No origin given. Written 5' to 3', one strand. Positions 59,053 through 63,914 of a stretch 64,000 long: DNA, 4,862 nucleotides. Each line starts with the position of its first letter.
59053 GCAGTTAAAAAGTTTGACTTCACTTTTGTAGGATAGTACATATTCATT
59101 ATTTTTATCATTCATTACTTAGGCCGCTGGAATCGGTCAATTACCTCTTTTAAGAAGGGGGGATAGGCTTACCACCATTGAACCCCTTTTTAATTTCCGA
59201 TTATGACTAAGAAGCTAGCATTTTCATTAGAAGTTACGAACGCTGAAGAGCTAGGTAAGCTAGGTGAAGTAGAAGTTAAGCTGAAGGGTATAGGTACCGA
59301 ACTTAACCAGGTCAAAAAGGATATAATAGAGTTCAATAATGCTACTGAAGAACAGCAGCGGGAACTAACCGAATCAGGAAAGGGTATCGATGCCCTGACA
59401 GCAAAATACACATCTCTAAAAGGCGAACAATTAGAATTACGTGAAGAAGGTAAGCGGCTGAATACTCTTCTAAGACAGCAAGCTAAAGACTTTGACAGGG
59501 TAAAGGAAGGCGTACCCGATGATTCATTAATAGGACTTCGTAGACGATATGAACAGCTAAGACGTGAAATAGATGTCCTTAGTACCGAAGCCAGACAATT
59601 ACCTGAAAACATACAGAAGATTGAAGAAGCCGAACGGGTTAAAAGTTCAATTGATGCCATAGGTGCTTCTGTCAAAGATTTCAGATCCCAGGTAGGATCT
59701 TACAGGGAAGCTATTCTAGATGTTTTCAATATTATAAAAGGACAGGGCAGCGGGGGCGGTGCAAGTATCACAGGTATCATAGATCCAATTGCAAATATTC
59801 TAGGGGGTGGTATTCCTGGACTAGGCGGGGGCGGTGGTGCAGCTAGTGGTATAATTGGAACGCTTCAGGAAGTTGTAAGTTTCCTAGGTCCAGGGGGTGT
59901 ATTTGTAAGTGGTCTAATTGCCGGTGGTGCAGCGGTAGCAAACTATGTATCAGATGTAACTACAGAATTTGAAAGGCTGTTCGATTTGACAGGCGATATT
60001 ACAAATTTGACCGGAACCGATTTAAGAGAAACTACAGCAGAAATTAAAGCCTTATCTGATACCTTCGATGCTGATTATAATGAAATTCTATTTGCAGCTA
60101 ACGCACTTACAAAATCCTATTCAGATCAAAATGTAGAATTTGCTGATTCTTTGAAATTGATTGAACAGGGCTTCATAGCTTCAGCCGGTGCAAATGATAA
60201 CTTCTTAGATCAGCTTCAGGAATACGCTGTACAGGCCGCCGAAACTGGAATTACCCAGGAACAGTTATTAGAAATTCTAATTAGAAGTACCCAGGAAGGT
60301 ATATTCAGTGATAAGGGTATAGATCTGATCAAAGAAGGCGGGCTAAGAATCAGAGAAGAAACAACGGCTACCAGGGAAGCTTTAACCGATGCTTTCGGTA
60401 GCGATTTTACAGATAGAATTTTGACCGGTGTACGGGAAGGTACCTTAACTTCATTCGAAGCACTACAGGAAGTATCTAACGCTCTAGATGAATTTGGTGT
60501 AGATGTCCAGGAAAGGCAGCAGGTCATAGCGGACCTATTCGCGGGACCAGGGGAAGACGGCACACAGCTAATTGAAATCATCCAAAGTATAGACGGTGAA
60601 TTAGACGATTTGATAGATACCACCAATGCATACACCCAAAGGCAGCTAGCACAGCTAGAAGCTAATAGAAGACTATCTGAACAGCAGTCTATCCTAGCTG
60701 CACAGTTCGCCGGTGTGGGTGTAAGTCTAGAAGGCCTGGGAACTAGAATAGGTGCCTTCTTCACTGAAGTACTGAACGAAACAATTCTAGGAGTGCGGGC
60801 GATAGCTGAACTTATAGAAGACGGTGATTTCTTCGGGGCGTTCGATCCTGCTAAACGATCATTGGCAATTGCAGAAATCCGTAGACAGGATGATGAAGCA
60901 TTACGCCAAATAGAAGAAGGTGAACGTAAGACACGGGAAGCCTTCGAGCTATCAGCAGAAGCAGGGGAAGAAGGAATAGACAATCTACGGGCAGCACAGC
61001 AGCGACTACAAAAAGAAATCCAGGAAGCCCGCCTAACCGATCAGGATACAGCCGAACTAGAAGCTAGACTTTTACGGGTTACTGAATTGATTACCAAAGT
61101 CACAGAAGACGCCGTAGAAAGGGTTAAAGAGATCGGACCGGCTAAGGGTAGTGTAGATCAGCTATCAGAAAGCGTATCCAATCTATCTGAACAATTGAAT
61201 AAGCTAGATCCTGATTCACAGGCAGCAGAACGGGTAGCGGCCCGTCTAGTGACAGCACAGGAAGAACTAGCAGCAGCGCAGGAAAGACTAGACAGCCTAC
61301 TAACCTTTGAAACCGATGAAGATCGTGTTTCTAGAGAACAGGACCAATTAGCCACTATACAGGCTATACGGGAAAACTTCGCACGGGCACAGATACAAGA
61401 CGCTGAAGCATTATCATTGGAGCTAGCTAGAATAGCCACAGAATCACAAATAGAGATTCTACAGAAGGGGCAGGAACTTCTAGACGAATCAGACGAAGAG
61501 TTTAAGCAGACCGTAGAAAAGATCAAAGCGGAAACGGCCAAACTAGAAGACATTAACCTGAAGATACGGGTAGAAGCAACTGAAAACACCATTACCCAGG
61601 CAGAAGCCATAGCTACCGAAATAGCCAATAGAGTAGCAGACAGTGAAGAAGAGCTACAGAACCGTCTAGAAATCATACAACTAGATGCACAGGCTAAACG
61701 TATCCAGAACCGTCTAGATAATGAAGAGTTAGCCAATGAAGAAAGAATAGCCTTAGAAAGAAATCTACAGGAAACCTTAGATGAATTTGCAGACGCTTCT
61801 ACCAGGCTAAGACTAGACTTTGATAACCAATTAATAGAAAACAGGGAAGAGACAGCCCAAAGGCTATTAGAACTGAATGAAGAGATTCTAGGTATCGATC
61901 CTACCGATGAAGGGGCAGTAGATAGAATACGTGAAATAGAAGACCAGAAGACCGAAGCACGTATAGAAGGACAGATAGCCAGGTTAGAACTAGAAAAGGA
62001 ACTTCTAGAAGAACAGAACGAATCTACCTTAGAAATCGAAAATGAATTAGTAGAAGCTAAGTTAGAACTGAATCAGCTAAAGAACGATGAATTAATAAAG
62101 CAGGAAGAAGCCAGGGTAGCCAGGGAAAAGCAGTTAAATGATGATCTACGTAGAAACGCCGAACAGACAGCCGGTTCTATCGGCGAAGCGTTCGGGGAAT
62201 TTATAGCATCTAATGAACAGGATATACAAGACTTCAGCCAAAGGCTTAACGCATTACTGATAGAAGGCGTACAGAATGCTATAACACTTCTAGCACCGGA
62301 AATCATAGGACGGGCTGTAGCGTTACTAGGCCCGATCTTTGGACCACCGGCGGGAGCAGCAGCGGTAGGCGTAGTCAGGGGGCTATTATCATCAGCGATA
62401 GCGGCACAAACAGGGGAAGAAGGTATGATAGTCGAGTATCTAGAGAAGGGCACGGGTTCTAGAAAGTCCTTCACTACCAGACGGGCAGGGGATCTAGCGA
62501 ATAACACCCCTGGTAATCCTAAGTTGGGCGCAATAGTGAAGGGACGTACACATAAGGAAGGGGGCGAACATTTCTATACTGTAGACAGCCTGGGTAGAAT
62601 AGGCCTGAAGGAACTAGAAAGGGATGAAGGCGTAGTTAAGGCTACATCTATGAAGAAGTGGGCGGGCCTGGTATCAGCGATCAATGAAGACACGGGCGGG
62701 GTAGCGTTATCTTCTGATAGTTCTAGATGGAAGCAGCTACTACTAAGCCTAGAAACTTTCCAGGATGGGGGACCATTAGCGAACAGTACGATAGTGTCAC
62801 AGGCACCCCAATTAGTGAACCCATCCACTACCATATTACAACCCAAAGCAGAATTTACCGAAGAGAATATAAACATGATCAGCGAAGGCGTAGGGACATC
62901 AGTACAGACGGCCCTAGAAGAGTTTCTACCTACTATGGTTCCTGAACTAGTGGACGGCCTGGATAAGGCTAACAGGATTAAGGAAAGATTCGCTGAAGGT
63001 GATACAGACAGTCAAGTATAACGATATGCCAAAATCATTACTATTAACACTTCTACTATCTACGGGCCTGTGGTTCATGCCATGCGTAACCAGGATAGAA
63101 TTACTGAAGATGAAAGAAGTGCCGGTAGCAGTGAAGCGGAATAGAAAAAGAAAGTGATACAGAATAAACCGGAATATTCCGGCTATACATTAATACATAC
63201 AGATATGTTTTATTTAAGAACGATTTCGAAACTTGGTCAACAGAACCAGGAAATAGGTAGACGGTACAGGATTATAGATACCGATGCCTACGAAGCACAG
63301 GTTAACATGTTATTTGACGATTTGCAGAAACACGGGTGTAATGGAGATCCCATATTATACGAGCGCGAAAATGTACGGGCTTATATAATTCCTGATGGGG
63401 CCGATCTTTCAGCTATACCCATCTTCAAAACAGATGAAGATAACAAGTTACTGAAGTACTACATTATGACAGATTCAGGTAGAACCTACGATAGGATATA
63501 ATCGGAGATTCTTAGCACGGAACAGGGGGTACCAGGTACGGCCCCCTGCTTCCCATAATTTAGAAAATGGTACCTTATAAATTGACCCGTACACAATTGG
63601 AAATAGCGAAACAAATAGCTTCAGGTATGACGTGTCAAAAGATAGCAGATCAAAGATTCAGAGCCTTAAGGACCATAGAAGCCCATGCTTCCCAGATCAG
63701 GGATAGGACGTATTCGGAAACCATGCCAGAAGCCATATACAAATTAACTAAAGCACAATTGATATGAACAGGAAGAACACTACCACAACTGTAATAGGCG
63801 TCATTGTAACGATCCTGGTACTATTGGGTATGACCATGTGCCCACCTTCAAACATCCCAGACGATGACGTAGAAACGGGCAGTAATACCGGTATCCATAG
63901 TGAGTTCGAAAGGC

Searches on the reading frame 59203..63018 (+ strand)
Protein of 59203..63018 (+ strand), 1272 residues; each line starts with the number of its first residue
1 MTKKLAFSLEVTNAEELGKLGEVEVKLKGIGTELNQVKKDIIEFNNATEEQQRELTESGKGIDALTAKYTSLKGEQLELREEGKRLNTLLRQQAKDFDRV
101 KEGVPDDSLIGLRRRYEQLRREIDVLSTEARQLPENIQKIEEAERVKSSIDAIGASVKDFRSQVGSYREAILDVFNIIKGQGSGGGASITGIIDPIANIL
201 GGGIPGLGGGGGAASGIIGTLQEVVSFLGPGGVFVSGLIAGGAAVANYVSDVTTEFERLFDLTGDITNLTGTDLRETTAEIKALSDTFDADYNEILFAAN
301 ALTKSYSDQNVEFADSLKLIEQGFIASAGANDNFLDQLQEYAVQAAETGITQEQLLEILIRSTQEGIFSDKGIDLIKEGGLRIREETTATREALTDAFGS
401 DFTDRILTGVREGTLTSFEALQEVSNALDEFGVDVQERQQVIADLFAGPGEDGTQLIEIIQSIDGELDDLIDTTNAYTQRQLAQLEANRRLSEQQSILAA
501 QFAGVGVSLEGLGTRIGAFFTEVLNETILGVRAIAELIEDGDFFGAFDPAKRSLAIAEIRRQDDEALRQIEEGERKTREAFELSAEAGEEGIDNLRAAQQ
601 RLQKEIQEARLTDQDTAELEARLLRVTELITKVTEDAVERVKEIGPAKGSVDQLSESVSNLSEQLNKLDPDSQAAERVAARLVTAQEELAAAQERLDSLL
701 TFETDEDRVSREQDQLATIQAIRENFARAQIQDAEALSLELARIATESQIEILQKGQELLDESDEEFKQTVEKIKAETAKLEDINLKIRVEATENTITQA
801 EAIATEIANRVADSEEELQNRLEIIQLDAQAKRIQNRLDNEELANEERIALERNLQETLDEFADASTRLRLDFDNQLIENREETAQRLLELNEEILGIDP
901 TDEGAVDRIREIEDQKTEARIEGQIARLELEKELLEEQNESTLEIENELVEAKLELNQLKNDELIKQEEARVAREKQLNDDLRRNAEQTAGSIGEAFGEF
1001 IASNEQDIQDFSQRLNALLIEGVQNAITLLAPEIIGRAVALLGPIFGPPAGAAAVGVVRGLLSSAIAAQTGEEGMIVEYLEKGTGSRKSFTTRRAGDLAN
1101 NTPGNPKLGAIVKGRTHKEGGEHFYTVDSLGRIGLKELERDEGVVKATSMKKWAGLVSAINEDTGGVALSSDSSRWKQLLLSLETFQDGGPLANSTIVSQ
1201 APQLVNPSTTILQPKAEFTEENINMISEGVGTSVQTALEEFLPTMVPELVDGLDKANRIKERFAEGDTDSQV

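Call 24: find_encoding_contigs(protein=window:59203-63018:+, flank=10000, max_places=2)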
Protein window:59203-63018:+ (1272 aa): no gene with exactly this product is on record in the collection.

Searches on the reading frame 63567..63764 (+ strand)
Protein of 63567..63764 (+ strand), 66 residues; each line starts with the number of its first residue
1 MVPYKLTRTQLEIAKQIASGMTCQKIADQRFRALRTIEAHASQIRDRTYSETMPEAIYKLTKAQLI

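Call 28: find_encoding_contigs(protein=window:63567-63764:+, flank=10000, max_places=3)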
Protein window:63567-63764:+ (66 aa): no gene with exactly this product is on record in the collection.
